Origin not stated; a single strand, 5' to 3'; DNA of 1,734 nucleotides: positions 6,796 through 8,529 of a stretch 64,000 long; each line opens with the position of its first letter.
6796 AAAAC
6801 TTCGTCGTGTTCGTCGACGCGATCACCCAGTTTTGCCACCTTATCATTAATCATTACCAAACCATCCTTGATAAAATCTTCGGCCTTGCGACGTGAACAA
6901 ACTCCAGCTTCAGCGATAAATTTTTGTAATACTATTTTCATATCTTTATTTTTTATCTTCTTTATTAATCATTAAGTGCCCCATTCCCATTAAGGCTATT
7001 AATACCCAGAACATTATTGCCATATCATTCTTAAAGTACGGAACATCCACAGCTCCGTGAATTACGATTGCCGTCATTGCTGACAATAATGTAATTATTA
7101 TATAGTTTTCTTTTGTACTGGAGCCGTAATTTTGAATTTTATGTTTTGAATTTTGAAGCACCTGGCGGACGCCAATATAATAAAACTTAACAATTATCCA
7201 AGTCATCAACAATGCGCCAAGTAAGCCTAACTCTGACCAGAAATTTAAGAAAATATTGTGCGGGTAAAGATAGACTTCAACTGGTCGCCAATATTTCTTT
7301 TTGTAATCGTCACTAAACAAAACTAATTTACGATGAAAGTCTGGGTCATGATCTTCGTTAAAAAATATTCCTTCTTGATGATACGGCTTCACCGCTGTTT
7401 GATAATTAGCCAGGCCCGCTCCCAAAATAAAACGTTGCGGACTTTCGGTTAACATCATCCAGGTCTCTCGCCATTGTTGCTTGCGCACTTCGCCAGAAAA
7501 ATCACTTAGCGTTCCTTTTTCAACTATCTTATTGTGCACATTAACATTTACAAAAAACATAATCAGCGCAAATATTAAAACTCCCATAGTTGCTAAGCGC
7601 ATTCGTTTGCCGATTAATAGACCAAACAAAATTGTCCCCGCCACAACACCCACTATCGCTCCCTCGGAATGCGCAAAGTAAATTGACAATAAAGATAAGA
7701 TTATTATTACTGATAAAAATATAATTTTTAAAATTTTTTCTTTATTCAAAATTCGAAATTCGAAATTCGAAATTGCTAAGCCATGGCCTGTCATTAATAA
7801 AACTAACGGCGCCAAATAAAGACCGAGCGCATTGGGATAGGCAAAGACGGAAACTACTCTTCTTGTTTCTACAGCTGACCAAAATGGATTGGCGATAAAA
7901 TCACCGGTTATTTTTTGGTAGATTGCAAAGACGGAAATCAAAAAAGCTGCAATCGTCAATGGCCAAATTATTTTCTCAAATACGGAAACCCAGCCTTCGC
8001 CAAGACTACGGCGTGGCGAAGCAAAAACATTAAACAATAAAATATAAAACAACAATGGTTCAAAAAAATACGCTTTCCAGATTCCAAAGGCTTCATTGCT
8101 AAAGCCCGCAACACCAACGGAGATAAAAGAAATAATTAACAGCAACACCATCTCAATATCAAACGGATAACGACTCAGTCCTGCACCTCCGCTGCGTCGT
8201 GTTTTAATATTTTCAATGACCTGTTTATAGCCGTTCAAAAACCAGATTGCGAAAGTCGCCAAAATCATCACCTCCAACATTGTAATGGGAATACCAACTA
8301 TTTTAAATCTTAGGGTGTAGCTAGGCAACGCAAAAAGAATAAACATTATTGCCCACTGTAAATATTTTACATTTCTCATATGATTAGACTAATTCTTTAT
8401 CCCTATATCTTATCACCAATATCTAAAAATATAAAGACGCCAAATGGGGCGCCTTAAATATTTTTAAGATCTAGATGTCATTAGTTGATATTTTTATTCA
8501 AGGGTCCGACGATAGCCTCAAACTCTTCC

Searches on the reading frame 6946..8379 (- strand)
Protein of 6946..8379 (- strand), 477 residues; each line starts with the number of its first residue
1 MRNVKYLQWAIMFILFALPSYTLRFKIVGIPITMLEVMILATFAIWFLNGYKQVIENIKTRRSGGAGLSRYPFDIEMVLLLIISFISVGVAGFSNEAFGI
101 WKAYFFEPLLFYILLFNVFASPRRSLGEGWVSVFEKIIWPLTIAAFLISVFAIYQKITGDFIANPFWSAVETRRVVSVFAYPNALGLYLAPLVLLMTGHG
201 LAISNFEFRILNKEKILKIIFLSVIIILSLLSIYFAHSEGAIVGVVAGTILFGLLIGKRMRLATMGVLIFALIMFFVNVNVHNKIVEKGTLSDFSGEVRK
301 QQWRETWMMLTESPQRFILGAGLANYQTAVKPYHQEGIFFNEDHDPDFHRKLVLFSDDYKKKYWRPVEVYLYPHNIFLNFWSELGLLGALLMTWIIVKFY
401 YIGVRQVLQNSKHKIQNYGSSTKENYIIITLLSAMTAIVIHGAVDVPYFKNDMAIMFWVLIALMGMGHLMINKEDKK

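Call 43: search_protein_families(library=pfam, proteins=[window:6946-8379:-], max_evalue=0.01)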
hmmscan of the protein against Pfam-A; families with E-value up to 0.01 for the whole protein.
window:6946-8379:- (477 aa): 1 family
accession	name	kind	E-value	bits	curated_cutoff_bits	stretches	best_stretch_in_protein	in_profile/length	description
PF04932.20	Wzy_C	-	3.3e-14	53.4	31.7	1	225-392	2-148/149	O-Antigen ligase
